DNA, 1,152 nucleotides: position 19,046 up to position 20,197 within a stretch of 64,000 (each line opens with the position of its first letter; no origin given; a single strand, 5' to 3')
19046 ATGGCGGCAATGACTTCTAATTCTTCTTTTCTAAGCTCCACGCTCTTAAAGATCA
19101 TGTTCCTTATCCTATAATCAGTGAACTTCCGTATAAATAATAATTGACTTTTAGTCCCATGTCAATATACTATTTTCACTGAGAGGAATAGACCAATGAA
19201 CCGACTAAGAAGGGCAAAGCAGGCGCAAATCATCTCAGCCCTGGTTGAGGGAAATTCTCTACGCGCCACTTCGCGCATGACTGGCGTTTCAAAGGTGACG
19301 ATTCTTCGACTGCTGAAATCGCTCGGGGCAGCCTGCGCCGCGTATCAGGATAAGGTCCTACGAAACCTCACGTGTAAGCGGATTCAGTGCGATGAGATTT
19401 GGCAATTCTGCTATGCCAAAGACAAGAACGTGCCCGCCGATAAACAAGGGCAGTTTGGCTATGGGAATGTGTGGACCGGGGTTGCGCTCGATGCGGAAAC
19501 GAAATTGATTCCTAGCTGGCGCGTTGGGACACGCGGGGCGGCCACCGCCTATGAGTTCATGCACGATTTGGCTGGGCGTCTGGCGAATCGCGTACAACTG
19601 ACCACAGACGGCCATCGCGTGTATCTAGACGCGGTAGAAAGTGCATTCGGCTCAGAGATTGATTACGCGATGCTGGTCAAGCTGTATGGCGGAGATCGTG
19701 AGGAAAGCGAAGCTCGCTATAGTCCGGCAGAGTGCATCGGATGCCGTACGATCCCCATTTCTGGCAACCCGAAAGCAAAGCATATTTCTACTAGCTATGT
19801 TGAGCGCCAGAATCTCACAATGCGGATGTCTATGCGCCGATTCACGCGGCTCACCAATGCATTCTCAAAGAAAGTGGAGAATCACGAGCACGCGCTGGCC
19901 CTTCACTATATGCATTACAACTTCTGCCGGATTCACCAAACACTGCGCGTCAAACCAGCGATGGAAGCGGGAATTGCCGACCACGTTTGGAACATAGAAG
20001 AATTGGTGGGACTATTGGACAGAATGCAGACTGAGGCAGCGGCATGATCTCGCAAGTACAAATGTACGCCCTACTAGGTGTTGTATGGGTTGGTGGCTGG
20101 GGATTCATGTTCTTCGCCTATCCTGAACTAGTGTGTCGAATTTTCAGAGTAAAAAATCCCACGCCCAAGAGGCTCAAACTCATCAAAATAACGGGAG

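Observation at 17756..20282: Intact-looking 2.5-kb IS1-family transposon carrying a Fic gene, inserted between two convergent stop codons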

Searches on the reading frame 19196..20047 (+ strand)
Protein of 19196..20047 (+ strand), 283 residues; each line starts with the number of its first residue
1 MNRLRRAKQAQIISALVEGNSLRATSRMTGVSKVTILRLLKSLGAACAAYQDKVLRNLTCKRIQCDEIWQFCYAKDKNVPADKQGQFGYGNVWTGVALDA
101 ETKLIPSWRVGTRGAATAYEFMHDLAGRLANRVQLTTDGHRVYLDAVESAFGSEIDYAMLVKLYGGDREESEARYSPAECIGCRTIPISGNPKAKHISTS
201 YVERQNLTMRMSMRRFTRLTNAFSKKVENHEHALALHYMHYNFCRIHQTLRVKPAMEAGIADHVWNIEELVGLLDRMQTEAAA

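Call 4: search_protein_families(library=pfam, proteins=[window:19196-20047:+], max_evalue=0.01)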
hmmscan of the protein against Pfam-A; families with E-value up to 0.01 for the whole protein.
window:19196-20047:+ (283 aa): 1 family
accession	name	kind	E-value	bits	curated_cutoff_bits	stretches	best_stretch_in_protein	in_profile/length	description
PF03400.19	DDE_Tnp_IS1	-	3e-06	28.1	24.1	1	197-238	84-124/131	IS1 transposase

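Call 7: search_protein_families(library=ncbifam, proteins=[window:19196-20047:+], max_evalue=0.1)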
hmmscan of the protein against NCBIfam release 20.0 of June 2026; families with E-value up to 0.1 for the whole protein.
window:19196-20047:+ (283 aa): 5 families
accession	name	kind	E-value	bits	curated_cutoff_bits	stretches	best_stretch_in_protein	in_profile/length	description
NF033558.1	transpos_IS1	equivalog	3.1e-16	59.9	100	1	7-148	43-168/199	IS1 family transposase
NF033587.1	transpos_IS6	equivalog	7.4e-05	22.5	125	1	96-151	88-144/202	IS6 family transposase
NF033547.1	transpos_IS1595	equivalog_domain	0.00017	21.5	75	1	6-148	6-151/215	IS1595 family transposase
NF033577.2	transpos_IS481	equivalog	0.0013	18.3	224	0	202-254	232-279/284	IS481 family transposase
NF040595.1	HTH_Cbp1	equivalog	0.066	13.1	140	0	4-42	47-85/135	CRISPR DNA repeat-binding protein Cbp1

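Call 8: find_homologous_proteins(query=window:19196-20047:+)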
Query window:19196-20047:+ (283 aa): 8000 proteins with E <= 0.001 among 8000 candidates; the best 120 are listed.
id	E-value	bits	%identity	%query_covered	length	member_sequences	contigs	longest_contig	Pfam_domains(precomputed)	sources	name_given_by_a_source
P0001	2.0e-185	632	99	100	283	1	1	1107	PF03400.19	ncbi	-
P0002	1.1e-169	581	90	100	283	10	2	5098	PF03400.19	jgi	jgi:IS1 family transposase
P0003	8.1e-157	539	83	100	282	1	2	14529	PF03400.19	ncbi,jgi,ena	-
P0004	3.7e-153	527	83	97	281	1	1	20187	PF03400.19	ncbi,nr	ncbi:MAG TPA: IS1 family transposase [Terriglobia bacterium]|nr:IS1 family transposase [Terriglobia 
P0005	1.2e-152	525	81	100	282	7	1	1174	PF03400.19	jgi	jgi:IS1 family transposase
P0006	3.6e-152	523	81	100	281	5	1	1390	PF03400.19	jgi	-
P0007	9.0e-152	522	85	96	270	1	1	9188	PF03400.19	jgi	jgi:IS1 family transposase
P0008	1.6e-151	521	80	100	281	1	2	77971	PF03400.19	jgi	jgi:IS1 family transposase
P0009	1.1e-150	519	81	100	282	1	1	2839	PF03400.19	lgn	-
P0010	2.5e-150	517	80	100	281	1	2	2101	PF03400.19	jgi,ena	-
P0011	7.1e-150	516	79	100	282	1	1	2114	PF03400.19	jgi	jgi:IS1 family transposase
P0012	2.7e-149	514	80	100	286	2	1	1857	PF03400.19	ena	-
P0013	4.3e-149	513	79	100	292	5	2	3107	PF03400.19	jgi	-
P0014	1.2e-148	512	79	100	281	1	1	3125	PF03400.19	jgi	jgi:IS1 family transposase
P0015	1.7e-148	511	78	100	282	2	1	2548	PF03400.19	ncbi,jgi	-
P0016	2.0e-148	511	79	99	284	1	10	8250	PF03400.19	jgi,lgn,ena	-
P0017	3.3e-148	510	78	100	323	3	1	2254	PF03400.19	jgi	jgi:IS1 family transposase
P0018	3.8e-148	510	79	99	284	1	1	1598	PF03400.19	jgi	-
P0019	4.0e-148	510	79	100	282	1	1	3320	PF03400.19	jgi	jgi:IS1 family transposase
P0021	5.2e-148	510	88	88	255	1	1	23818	PF03400.19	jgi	jgi:IS1 family transposase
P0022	9.5e-148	509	78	100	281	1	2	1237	PF03400.19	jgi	jgi:IS1 family transposase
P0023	1.3e-147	508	80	97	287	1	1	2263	PF03400.19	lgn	-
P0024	1.4e-147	508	79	97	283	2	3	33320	PF03400.19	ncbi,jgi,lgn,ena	-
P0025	1.9e-147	508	78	100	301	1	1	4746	PF03400.19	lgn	-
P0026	2.5e-147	507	78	100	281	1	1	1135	PF03400.19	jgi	jgi:IS1 family transposase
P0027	2.7e-147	507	78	99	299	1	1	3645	PF03400.19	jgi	jgi:IS1 family transposase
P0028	2.9e-147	507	77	100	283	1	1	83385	PF03400.19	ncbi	-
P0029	3.3e-147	507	79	97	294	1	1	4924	PF03400.19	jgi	jgi:IS1 family transposase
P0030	4.3e-147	507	78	100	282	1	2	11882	PF03400.19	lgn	-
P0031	7.2e-147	506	80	94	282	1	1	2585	PF03400.19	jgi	jgi:IS1 family transposase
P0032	1.7e-146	505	80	100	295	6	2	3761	PF03400.19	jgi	jgi:IS1 family transposase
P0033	2.3e-146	504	78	100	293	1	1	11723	PF03400.19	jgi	jgi:IS1 family transposase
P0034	3.1e-146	504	78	97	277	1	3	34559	PF03400.19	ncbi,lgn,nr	ncbi:MAG: IS1 family transposase [Acidobacteria bacterium]|nr:IS1 family transposase [Acidobacteriot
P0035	3.5e-146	504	78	100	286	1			PF03400.19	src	-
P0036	1.4e-145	502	78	100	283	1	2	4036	PF03400.19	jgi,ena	-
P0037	1.5e-145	502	79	97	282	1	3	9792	PF03400.19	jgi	jgi:IS1 family transposase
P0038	1.6e-145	502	82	94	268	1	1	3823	PF03400.19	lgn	-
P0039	1.7e-145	502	76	100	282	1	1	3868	PF03400.19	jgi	jgi:IS1 family transposase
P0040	1.9e-145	501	77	100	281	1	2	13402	PF03400.19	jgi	jgi:IS1 family transposase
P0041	2.4e-145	501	76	100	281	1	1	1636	PF03400.19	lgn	-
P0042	3.6e-145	500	75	100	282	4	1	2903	PF03400.19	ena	-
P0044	1.4e-144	498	78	100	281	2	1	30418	PF03400.19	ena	-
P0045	2.3e-144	498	75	100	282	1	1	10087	PF03400.19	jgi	jgi:IS1 family transposase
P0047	3.7e-144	497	80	97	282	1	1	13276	PF03400.19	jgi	jgi:IS1 family transposase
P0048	4.0e-144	497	77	100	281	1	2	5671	PF03400.19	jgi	jgi:IS1 family transposase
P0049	4.9e-144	497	79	97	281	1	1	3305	PF03400.19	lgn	-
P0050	6.2e-144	496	78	100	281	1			PF03400.19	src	-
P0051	1.2e-143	495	79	97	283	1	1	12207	PF03400.19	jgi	-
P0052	1.3e-143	495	79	97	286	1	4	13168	PF03400.19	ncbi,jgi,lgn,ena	-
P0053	1.4e-143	495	77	100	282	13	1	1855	PF03400.19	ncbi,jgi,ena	-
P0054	2.0e-143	495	76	99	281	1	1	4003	PF03400.19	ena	-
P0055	2.1e-143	495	76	100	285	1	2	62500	PF03400.19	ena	-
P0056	2.4e-143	494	75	100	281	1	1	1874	PF03400.19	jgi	jgi:IS1 family transposase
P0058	3.9e-143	494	79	94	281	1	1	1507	PF03400.19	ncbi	-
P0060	7.6e-143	493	75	100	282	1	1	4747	PF03400.19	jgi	jgi:IS1 family transposase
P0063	1.3e-142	492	76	100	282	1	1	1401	PF03400.19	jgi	jgi:IS1 family transposase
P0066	3.5e-142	491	76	98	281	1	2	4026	PF03400.19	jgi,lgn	jgi:IS1 family transposase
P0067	4.0e-142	490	77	97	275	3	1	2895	PF03400.19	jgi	jgi:IS1 family transposase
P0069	4.3e-142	490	76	96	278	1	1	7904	PF03400.19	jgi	jgi:IS1 family transposase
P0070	4.5e-142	490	78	100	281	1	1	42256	PF03400.19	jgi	jgi:IS1 family transposase/lambda repressor-like predicted transcriptional regulator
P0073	1.3e-141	489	75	97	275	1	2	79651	PF03400.19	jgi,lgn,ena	-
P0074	1.6e-141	489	77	100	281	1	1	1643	PF03400.19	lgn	-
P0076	1.7e-141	488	76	100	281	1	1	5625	PF03400.19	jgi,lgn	-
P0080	3.0e-141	488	76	100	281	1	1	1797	PF03400.19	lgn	-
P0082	3.8e-141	487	75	97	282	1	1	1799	PF03400.19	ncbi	-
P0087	7.8e-141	486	76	100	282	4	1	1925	PF03400.19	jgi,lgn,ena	-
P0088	7.8e-141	486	74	100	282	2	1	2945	PF03400.19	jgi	jgi:IS1 family transposase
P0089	1.3e-140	485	76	99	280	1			PF03400.19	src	-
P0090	1.3e-140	485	74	97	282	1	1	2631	PF03400.19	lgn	-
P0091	1.5e-140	485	75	98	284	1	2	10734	PF03400.19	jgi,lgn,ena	jgi:IS1 family transposase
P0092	1.7e-140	485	77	100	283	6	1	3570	PF03400.19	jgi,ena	jgi:IS1 family transposase/lambda repressor-like predicted transcriptional regulator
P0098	3.1e-140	484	75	100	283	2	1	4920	PF03400.19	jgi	jgi:IS1 family transposase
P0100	4.0e-140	484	75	97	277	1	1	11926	PF03400.19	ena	-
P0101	4.3e-140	484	76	100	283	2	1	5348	PF03400.19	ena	-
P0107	7.2e-140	483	71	100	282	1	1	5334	PF03400.19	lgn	-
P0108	7.5e-140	483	74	100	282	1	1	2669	PF03400.19,PF13610.13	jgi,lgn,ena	-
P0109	7.5e-140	483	76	97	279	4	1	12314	PF03400.19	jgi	jgi:IS1 family transposase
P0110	8.6e-140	483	74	100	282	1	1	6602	PF03400.19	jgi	jgi:IS1 family transposase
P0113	1.5e-139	482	76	100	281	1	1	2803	PF03400.19,PF13610.13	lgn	-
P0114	1.5e-139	482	76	96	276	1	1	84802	PF03400.19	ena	-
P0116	1.8e-139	482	78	96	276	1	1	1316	PF03400.19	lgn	-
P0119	2.6e-139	481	74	100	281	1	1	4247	PF03400.19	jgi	jgi:IS1 family transposase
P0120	2.9e-139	481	74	100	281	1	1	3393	PF03400.19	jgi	jgi:IS1 family transposase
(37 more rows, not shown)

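Call 9: find_encoding_contigs(protein=P0002, flank=5000, max_places=4)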
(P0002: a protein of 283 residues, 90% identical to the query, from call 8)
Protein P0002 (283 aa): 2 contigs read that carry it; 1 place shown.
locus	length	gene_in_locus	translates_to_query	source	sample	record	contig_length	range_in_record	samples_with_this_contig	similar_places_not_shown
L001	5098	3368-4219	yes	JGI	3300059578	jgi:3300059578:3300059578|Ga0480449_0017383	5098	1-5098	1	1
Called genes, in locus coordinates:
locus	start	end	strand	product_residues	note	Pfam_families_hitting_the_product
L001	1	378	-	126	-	?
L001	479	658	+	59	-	-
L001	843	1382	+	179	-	-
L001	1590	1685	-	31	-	-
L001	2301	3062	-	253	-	-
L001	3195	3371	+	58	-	-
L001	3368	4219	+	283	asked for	PF03400:DDE_Tnp_IS1 (faint)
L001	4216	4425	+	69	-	-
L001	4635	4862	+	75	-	-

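Call 10: find_encoding_contigs(protein=P0021, flank=5000, max_places=4)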
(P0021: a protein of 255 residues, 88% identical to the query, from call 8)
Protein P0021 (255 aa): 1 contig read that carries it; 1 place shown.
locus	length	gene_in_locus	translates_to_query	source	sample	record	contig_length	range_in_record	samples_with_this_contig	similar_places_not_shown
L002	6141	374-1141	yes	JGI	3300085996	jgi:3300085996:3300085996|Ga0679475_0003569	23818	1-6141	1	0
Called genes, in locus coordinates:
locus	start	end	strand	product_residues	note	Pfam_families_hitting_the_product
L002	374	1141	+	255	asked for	PF03400:DDE_Tnp_IS1 (faint)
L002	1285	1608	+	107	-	-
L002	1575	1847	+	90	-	-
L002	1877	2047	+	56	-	-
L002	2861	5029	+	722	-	PF00575:S1 (weak), PF13509:S1_2 (faint), PF00575:S1, PF21710:Spt6_S1 (faint), PF00575:S1, PF23459:S1_RRP5 (weak), PF00575:S1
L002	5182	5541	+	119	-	PF00216:Bac_DNA_binding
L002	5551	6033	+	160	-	PF01230:HIT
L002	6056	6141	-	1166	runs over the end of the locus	PF16244:DUF4901 (faint), PF02517:Rce1-like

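Call 11: find_encoding_contigs(protein=P0003, flank=5000, max_places=4)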
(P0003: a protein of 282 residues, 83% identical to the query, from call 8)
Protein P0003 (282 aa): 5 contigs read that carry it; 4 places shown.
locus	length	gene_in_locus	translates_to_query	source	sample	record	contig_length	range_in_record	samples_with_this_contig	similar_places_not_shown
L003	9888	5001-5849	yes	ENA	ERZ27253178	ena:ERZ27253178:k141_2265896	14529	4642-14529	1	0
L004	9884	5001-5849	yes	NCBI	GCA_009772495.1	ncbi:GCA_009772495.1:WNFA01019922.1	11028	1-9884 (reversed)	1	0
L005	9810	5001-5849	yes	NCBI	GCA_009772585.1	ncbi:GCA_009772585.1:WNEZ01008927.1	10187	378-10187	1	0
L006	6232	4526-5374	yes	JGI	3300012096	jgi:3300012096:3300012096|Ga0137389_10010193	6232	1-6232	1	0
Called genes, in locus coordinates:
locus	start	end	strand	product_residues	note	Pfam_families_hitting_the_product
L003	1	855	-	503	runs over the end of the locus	PF02347:GDC-P, PF00266:Aminotran_5, PF21478:GcvP2_C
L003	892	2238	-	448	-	PF02347:GDC-P, PF00266:Aminotran_5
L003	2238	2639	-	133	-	PF01597:GCV_H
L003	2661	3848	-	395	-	PF01571:GCV_T, PF08669:GCV_T_C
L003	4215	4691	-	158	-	-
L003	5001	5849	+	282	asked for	PF03400:DDE_Tnp_IS1 (faint)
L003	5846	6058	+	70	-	-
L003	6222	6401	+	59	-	-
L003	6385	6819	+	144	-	-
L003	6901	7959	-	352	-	-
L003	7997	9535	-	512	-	PF07837:FTCD_N, PF02971:FTCD, PF04961:FTCD_C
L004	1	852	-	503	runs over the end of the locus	PF02347:GDC-P, PF00266:Aminotran_5, PF21478:GcvP2_C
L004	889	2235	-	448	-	PF02347:GDC-P, PF00155:Aminotran_1_2 (faint), PF00266:Aminotran_5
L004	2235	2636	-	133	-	PF01597:GCV_H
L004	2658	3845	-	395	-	PF01571:GCV_T, PF08669:GCV_T_C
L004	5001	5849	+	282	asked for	PF03400:DDE_Tnp_IS1 (faint)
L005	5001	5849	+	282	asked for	PF03400:DDE_Tnp_IS1 (faint)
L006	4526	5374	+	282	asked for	PF03400:DDE_Tnp_IS1 (faint)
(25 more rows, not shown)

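Call 16: find_related_loci(query=window:19196-20047:+, collection=genome_contigs, flank=6000)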
Query window:19196-20047:+ (283 aa) in genome_contigs; peptide patterns used: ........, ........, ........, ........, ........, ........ (x = any residue, [..] = any of these).
587 stretches matched a pattern; 515 encode a relative of the query (tblastn E <= 1e-3); the best 80 are kept; 80 distinct loci.
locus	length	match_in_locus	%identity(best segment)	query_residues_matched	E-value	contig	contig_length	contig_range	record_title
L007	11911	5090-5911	83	8-282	1e-159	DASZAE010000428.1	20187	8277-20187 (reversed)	MAG TPA_asm: Terriglobia bacterium isolate SMAG_U6380 k141_128251, whole genome shotgun sequence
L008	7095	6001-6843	81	1-282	8e-159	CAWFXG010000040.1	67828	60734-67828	MAG: uncultured Acidobacteriota bacterium isolate MFD06714.bin.2.127 genome assembly, contig: contig_91062, whole genome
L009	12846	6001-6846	75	1-282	4e-148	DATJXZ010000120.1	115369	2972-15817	MAG TPA_asm: Candidatus Solibacter sp. isolate SMAG_U15139 k141_1045662, whole genome shotgun sequence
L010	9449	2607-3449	72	1-281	4e-145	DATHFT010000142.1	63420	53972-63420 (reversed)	MAG TPA_asm: Candidatus Saccharimonadales bacterium isolate SMAG_U12454 k141_57865, whole genome shotgun sequence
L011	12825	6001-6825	78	1-275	8e-145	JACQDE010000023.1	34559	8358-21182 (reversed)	MAG: Acidobacteria bacterium isolate NC_groundwater_986_Pr1_S-0.65um_62_29 Montesol18_Sp65_coassembly_scaffold_469010, w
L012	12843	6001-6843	74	1-282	3e-144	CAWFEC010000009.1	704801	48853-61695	MAG: uncultured Acidobacteriota bacterium isolate MFD05502.bin.2.34 genome assembly, contig: contig_61901, whole genome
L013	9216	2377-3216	74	1-281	2e-144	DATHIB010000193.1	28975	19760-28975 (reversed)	MAG TPA_asm: Candidatus Limnocylindria bacterium isolate SMAG_U12515 k141_157622, whole genome shotgun sequence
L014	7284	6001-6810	75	1-271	2e-144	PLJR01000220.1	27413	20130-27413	MAG: Acidobacteria bacterium isolate palsa_189 73.20110800_P1M.47_contig_3865, whole genome shotgun sequence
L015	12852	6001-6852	73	1-283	2e-142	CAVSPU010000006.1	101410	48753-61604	MAG: uncultured Acidobacteriota bacterium isolate MFD03044.bin.1.2 genome assembly, contig: contig_65757, whole genome s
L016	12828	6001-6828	74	1-276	1e-141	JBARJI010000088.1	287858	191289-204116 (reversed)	MAG: Candidatus Acidiferrum sp. isolate MFD06650_ilm_asm_bin17 k127_8964, whole genome shotgun sequence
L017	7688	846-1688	71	1-282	2e-139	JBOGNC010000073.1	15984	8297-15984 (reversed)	MAG: Candidatus Acidiferrales bacterium isolate SE1505_metabat2.bin.49 NODE_475_length_15984_cov_5.015829, whole genome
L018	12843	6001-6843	71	1-282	2e-139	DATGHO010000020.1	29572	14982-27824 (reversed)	MAG TPA_asm: Candidatus Acidiferrales bacterium isolate SMAG_U9783 k141_72113, whole genome shotgun sequence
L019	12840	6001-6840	71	1-281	6e-139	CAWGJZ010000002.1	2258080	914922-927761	MAG: uncultured Acidobacteriota bacterium isolate MFD05705.bin.1.51 genome assembly, contig: contig_16005, whole genome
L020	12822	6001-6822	73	1-275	5e-139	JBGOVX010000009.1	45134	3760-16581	MAG: Terriglobia bacterium isolate OBJ_0618_7090110_105 k141_9162661_length_45134_cov_25.0000, whole genome shotgun sequ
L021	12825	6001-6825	72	1-276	4e-139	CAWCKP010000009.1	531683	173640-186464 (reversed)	MAG: uncultured Acidobacteriota bacterium isolate MFD01248.bin.1.41 genome assembly, contig: contig_21027, whole genome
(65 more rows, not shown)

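Call 28: find_encoding_contigs(protein=P0001, flank=5000, max_places=4)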
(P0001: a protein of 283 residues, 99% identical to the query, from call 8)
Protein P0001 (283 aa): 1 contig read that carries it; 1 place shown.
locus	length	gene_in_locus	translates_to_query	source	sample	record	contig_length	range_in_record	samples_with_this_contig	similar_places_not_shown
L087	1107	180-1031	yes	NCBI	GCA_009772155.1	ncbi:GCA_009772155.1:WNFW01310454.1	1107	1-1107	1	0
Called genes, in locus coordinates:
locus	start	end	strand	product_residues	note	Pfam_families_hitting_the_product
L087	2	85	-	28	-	?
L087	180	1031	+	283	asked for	PF03400:DDE_Tnp_IS1 (faint)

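Call 60: search_protein_families(library=phrogs, proteins=[window:19196-20044:+], max_evalue=0.01)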
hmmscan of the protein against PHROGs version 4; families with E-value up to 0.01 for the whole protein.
window:19196-20044:+ (283 aa): 1 family
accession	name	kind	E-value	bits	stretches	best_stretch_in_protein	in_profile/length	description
phrog_720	-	integration and excision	0.00013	23.4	1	198-239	79-119/125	transposase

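Call 69: search_dna_similar(query=window:19196-20044:+, collection=plasmids, mode=protein, max_rows=15)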
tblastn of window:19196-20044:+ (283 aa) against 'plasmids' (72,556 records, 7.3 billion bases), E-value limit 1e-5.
Records with a match: 18; places in all: 23; records where one place covers at least 80% of the query: 6.
Best place of each record, by identity: 60-80% 2; <60% 16.
By first word of the organism name: Mesorhizobium 6; Deinococcus 2; Bradyrhizobium 2; Acidiphilium 1; Hoeflea 1; Methylocapsa 1; Sphingomonas 1; Spirosoma 1; Bosea 1; Acaryochloris 1; and 1 more.
By predicted mobility (MOB-suite, as given by PLSDB): non-mobilizable 16; conjugative 1; mobilizable 1.
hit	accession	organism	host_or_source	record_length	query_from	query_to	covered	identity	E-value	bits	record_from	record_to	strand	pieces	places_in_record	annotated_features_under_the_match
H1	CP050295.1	Mesorhizobium loti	Oxytropis kamtschatica,cell ...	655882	1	281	99%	58.4%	9e-108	349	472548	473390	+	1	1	IS1 family transposase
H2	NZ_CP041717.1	Acidiphilium multivorum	Cell culture,activated sludge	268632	1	275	97%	57.8%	5e-103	336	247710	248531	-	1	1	IS1 family transposase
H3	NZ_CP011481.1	Hoeflea sp. IMCC20628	-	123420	2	275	97%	56.9%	1e-101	332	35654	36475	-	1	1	IS1 family transposase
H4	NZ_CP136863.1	Methylocapsa polymorpha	Shagnum peat sample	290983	1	282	100%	52.8%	5e-93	307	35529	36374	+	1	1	helix-turn-helix domain-containing protein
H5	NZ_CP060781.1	Sphingomonas daechungensis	single bacterial strain,sediment of a ...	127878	1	277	98%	32.8%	1e-36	145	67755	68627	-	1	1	IS1 family transposase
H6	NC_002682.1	Mesorhizobium japonicum MAFF 303099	-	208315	44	213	60%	46.2%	3e-38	150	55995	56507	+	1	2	none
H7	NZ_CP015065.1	Mesorhizobium ciceri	Astragalus pelecinus,Pure Sample,Plant ...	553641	143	249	38%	64.5%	3e-39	152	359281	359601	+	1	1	none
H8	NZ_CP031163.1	Deinococcus wulumuqiensis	cell culture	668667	12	273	93%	24.9%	1e-10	69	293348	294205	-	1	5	IS1 family transposase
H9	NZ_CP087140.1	Spirosoma sp. KNUC1025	Brassica napus,single cell,rhizosphere ...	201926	174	275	34%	62.9%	3e-21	127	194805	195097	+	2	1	none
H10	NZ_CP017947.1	Bosea sp. Tri-49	Oxytropis triphylla,cell culture,root ...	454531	174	275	36%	57.1%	8e-33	134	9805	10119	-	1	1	none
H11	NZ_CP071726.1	Acaryochloris sp. 'Moss Beach'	culture,intertidal zone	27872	63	242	64%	30.6%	1e-8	63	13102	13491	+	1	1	IS1 family transposase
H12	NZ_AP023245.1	Mesorhizobium sp. 113-3-3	Lotus japonicus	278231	104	259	55%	34.4%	1e-11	72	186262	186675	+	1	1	hypothetical protein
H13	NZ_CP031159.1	Deinococcus wulumuqiensis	cell culture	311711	57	271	76%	24.0%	3e-6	56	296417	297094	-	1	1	hypothetical protein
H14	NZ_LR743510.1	Methylobacterium bullatum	-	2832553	188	275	31%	55.7%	3e-28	120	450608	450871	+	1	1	none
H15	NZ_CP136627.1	Bradyrhizobium sp. BWA-3-5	Arachis hypogaea,cell culture,root ...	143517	205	275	25%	56.3%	4e-17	89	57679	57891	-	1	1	hypothetical protein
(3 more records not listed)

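Call 71: get_annotated_region(hit=H1, flank=4000)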
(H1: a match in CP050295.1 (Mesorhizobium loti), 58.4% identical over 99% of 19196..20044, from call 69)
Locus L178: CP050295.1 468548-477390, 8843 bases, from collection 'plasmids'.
description: Mesorhizobium loti strain 582 plasmid p_1, complete sequence
organism: Mesorhizobium loti (NCBI taxid 381)
taxonomy: Bacteria; Pseudomonadota; Alphaproteobacteria; Hyphomicrobiales; Phyllobacteriaceae; Mesorhizobium; Mesorhizobium loti
host: -; source: Oxytropis kamtschatica,cell culture,root nodule; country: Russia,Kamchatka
typing (MOB-suite, as given by PLSDB): non-mobilizable; mating-pair formation MPF_T
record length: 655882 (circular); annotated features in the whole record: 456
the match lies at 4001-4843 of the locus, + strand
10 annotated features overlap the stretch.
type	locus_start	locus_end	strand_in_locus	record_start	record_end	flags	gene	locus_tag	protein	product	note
CDS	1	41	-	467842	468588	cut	-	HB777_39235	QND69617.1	Crp/Fnr family transcriptional regulator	-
CDS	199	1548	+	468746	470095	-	hemN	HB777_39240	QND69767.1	oxygen-independent coproporphyrinogen III oxidase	-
CDS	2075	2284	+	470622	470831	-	-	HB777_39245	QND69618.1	histone H1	-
CDS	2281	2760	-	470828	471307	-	-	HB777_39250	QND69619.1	hypothetical protein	-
CDS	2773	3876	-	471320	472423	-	-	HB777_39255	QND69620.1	helix-turn-helix domain-containing protein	-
CDS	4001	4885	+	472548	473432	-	-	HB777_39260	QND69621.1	IS1 family transposase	-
CDS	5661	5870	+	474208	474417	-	-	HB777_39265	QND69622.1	hypothetical protein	-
CDS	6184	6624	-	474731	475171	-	-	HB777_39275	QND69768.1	hypothetical protein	-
CDS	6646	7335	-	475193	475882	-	-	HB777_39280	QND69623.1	DsbA family protein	-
CDS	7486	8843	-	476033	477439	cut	-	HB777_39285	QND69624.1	dicarboxylate/amino acid:cation symporter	-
